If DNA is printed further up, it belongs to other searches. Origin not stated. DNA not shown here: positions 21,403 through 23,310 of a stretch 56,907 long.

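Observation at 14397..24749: A 10-kb phosphate super-operon that begins with two tandem secretin-family genes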

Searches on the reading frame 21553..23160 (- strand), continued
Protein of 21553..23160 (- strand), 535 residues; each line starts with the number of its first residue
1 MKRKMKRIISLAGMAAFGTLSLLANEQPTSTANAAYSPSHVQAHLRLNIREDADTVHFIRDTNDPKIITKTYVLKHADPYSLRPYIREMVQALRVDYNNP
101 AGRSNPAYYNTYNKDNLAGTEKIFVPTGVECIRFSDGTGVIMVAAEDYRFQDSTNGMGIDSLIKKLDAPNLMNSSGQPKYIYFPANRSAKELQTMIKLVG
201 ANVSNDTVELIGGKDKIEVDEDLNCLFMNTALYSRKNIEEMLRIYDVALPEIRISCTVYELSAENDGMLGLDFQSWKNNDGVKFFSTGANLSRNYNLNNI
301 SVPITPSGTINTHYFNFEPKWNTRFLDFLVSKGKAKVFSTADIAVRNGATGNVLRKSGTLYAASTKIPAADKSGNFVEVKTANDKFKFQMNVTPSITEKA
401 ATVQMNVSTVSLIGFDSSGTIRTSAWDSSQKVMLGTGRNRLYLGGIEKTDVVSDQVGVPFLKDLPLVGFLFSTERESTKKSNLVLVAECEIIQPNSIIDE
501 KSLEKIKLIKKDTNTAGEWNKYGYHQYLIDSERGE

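Call 41: search_solved_structures(query=A3, max_evalue=0.001, show_alignments=1)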
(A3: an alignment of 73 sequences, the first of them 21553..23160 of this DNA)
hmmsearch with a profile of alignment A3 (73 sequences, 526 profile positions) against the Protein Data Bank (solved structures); distinct sequences matched with E-value up to 0.001: 21.
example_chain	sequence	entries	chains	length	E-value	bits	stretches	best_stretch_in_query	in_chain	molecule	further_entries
6i1x_A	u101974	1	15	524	2.3e-17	66.2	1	151-504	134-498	Type II secretion system protein D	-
6hcg_A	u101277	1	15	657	3.9e-15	58.9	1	148-510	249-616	Type II secretion system protein D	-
5wq9_A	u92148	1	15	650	8.9e-15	57.7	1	150-505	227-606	Type II secretion system protein D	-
5wq8_A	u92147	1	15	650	1.1e-14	57.4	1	150-505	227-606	Type II secretion system protein D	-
5wq7_A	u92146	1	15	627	4.3e-14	55.4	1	148-508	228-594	Putative type II secretion system protein D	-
9k8v_A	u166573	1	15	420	4.8e-14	55.3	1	170-505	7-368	General secretion pathway protein D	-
6i1y_A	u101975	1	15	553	2.3e-13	53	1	151-505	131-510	General secretion pathway protein GspD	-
5wln_G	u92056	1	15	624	9.1e-13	51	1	205-490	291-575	Type II secretion system protein D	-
4av2_A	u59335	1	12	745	1.5e-12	50.3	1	367-479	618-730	TYPE IV PILUS BIOGENESIS AND COMPETENCE PROTEIN PILQ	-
9sh1_A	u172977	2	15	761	2.5e-12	49.6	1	367-479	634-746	Type IV pilus biogenesis and competence protein PilQ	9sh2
6w6m_A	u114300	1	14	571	5.2e-12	48.5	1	198-479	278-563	Type IV pilus secretin PilQ family protein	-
3jc8_Qa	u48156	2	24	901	2e-11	46.6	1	352-481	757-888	PilQ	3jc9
5zdh_A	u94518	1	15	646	8.5e-11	44.5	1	151-500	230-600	Type II secretion system protein D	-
5w68_A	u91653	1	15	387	3.7e-10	42.4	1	170-501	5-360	Putative type II secretion protein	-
7ofh_A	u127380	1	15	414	3.6e-09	39.1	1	393-486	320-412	Virion export protein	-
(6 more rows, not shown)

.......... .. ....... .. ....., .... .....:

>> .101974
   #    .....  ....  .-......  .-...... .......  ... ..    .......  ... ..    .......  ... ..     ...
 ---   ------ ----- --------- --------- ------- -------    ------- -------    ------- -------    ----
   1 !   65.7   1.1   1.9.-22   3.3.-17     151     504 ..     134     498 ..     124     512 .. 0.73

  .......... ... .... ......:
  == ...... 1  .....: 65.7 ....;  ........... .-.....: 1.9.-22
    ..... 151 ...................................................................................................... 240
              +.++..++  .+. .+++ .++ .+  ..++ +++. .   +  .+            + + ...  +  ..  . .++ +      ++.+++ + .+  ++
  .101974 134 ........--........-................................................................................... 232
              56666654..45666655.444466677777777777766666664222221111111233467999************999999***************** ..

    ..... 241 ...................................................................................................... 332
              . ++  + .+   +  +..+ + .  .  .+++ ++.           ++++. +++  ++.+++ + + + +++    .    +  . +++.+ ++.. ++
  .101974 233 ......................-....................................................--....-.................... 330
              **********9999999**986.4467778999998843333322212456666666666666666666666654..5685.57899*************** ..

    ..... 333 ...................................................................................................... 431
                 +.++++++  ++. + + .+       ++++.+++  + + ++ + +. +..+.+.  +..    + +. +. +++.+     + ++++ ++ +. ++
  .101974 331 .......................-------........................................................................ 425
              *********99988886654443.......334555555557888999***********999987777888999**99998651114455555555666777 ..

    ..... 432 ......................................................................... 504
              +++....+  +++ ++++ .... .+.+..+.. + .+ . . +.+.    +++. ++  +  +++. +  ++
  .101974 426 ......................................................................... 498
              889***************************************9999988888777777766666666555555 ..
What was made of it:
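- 21553..23160 (-): secB: a secretin paralogue of 535 aa that starts 3 nt after the secA stop (translational coupling). It has a signal peptide, two N-domains, a full secretin domain and a C-terminal helix. PDB profile hits to GspD, E 2e-17 (call 41).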

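Call 49: predict_structure(alignment_id=A3)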
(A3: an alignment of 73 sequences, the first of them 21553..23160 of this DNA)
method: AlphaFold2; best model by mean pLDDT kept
length: 535 residues; sequences in the alignment: 73
mean_pLDDT: 64.7   pTM: 0.41
mean pLDDT of the five models: 64.7, 64.3, 61.6, 59.7, 59.2
residues with pLDDT >= 90: 1; 70-90: 241; 50-70: 181; < 50: 112
segments of 3 or more residues with pLDDT < 50: 1-6, 23-33, 35-46, 56-61, 202-204, 265-320, 474-476, 522-525
pLDDT, mean of each block of 10 residues (from residue 1): 48 54 43 44 49 52 65 83 77 65 64 71 71 80 83 82 81 57 84 75 50 66 78 70 79 84 53 43 29 36 35 31 66 75 85 82 68 68 79 82 84 68 77 75 66 55 61 54 78 60 67 56 49 50
secondary structure, 60 per line:
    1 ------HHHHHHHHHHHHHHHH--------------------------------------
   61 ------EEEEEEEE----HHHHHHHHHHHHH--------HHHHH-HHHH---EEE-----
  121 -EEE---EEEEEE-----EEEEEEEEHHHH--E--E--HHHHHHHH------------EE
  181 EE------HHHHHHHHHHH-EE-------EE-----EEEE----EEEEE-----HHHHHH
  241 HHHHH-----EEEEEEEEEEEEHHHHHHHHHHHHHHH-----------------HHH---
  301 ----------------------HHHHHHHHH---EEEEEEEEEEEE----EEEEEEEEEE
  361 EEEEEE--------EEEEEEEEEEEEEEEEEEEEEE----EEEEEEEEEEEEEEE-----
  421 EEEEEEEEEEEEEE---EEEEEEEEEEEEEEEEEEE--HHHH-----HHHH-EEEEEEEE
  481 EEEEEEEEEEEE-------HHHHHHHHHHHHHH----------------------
elements in order: H7-22 E67-74 H79-91 H100-104 H106-109 E113-115 E122-124 E128-133 E139-146 H147-150 H159-166 E179-182 H189-199 E217-220 E225-229 H235-245 E251-262 H263-277 H323-331 E335-346 E351-366 E375-396 E401-415 E421-434 E438-456 H459-462 H468-471 E473-492 H500-513

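Call 53: fold_search(model_id=the predicted structure, library=pdb)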
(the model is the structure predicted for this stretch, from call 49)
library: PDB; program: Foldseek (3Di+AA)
matches with E <= 10: 597; with E <= 0.001: 40
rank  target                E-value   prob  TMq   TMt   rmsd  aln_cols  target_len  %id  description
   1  5wq9_A                2.6e-15  1.00  0.27  0.29  25.8       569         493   15  CryoEM structure of type II secretion system secretin GspD G453A mutant in Vibrio cholerae (released 2016-12-28)
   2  5wq8_A                2.7e-15  1.00  0.27  0.29  25.7       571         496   14  CryoEM structure of type II secretion system secretin GspD in Vibrio cholerae (released 2016-12-28)
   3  5wq7_A                4.9e-15  1.00  0.27  0.30  24.6       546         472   14  CryoEM structure of type II secretion system secretin GspD in E.coli K12 (released 2016-12-28)
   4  6i1x_A                5.8e-15  1.00  0.27  0.29  19.8       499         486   14  Aeromonas hydrophila ExeD (released 2019-04-10)
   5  5zdh_A                1.3e-14  1.00  0.28  0.30  24.8       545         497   14  CryoEM structure of ETEC Pilotin-Secretin AspS-GspD complex (released 2018-04-18)
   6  6q14_A                2.6e-14  1.00  0.24  0.26  23.0       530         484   12  Structure of the Salmonella SPI-1 injectisome NC-base (released 2019-10-23)
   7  6hcg_A                3.2e-14  1.00  0.29  0.27  19.9       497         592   14  Klebsiella pneumoniae type II secretion system outer membrane complex. PulD, PulS and PulC HR domain. (released 2019-11-27)
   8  6i1y_A                3.8e-14  1.00  0.27  0.29  24.1       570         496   14  Vibrio vulnificus EpsD (released 2019-04-10)
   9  6q14_B                4.0e-14  1.00  0.24  0.26  23.0       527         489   12  Structure of the Salmonella SPI-1 injectisome NC-base (released 2019-10-23)
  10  5w68_A                2.3e-13  1.00  0.26  0.38  21.3       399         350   14  Type II secretin from Enteropathogenic Escherichia coli - GspD (released 2017-11-15)
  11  9k8v_A                3.8e-13  1.00  0.27  0.36  21.9       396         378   16  Cryo-EM structure of the Type II secretion system protein from Vibrio cholerae (released 2025-10-29)
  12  5wln_A                4.4e-13  1.00  0.28  0.36  19.2       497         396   12  Cryo-EM structure of the T2SS secretin XcpQ from Pseudomonas aeruginosa (released 2017-10-25)
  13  7ah9_5C               1.7e-12  1.00  0.25  0.27  23.1       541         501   15  Substrate-engaged type 3 secretion system needle complex from Salmonella enterica typhimurium - SpaR state 1 (released 2021-03-17)
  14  7ah9_5N               1.8e-12  1.00  0.26  0.28  23.2       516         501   13  Substrate-engaged type 3 secretion system needle complex from Salmonella enterica typhimurium - SpaR state 1 (released 2021-03-17)
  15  7ah9_5E               2.3e-12  1.00  0.27  0.28  23.0       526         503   13  Substrate-engaged type 3 secretion system needle complex from Salmonella enterica typhimurium - SpaR state 1 (released 2021-03-17)
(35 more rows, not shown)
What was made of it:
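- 21553..23160 (-): AF2 pLDDT 65 and Foldseek top 40 all secretins (calls 49, 53).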

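Call 62: search_protein_families(library=pfam, proteins=[L005:4618-5055:+, L005:4281-4625:+], max_evalue=1)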
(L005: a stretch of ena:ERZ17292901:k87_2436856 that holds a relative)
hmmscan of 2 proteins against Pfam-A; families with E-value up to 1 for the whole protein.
L005:4618-5055:+ (145 aa): 2 families
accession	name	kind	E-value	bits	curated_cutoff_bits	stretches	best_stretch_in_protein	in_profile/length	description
PF13026.12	DUF3887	-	0.1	13.8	31.8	1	42-97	1-57/91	Protein of unknown function (DUF3887)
PF15150.11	PMAIP1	-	0.1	12.9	27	1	24-45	8-29/54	Phorbol-12-myristate-13-acetate-induced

L005:4281-4625:+ (114 aa): 1 family
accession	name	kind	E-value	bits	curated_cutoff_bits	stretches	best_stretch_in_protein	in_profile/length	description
PF04457.17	MJ1316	-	0.19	12.9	26.3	1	59-75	50-65/75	MJ1316 RNA cyclic group end recognition domain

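Call 79: find_encoding_contigs(protein=P0091, flank=8000, max_places=1)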
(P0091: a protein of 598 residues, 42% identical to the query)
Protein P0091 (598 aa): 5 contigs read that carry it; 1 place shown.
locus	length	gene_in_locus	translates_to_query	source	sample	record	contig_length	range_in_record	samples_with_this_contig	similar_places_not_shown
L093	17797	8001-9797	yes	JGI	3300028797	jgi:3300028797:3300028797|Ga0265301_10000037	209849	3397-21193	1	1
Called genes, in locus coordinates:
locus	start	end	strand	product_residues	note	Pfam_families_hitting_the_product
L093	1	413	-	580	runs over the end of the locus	-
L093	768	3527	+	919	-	PF07494:Reg_prop (faint)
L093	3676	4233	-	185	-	PF02525:Flavodoxin_2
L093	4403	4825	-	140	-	PF00353:HemolysinCabind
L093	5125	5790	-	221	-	PF00005:ABC_tran (weak)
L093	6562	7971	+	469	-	PF03958:Secretin_N (faint), PF00263:Secretin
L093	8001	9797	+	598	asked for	PF03958:Secretin_N (faint), PF00263:Secretin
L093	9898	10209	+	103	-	PF04023:FeoA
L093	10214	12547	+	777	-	PF01926:MMR_HSR1, PF02421:FeoB_N, PF09439:SRPRB, PF17910:FeoB_Cyto, PF07670:Gate, PF07664:FeoB_C, PF07670:Gate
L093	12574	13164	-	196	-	-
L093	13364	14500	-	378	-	-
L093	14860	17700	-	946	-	PF13519:VWA_2 (weak), PF00092:VWA, PF13519:VWA_2, PF13768:VWA_3 (weak)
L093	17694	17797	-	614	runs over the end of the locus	PF07584:BatA (weak)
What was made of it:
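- Tried and rejected: One related pair is followed by feoAB (L093, call 79).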

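Call 82: find_encoding_contigs(protein=P0087, flank=6000, max_places=3)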
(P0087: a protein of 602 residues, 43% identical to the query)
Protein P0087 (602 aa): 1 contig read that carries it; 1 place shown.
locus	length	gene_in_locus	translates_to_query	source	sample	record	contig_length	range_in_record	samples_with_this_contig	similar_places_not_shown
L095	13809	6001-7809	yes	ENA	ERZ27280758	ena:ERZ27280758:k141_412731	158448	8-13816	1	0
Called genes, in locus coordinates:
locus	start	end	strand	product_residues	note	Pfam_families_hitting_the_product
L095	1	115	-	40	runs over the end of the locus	?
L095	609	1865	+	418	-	PF00756:Esterase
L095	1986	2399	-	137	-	PF02261:Asp_decarbox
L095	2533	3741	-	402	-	PF12628:Inhibitor_I71 (faint), PF09394:Inhibitor_I42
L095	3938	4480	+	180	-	-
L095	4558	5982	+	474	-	PF03958:Secretin_N (faint), PF00263:Secretin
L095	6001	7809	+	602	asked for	PF00263:Secretin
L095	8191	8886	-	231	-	PF12773:DZR, PF07719:TPR_2 (faint), PF23310:TPR_27 (faint), PF08238:Sel1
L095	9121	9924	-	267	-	PF00889:EF_TS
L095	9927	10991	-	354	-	PF00318:Ribosomal_S2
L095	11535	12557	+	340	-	PF20030:bpMoxR, PF00004:AAA (faint), PF07726:AAA_3, PF07728:AAA_5, PF17863:AAA_lid_2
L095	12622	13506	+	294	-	PF05762:VWA_CoxE (faint), PF01882:DUF58, PF13519:VWA_2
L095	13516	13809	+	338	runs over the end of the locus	-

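Call 86: search_protein_families(library=phrogs, proteins=[window:21553-23160:-], max_evalue=0.01)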
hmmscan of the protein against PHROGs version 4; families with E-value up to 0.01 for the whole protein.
window:21553-23160:- (535 aa): 1 family
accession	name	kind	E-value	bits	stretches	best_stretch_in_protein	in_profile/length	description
phrog_1012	-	head and packaging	2.2e-17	63.9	1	174-493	104-401/403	assembly (protein IV of M13)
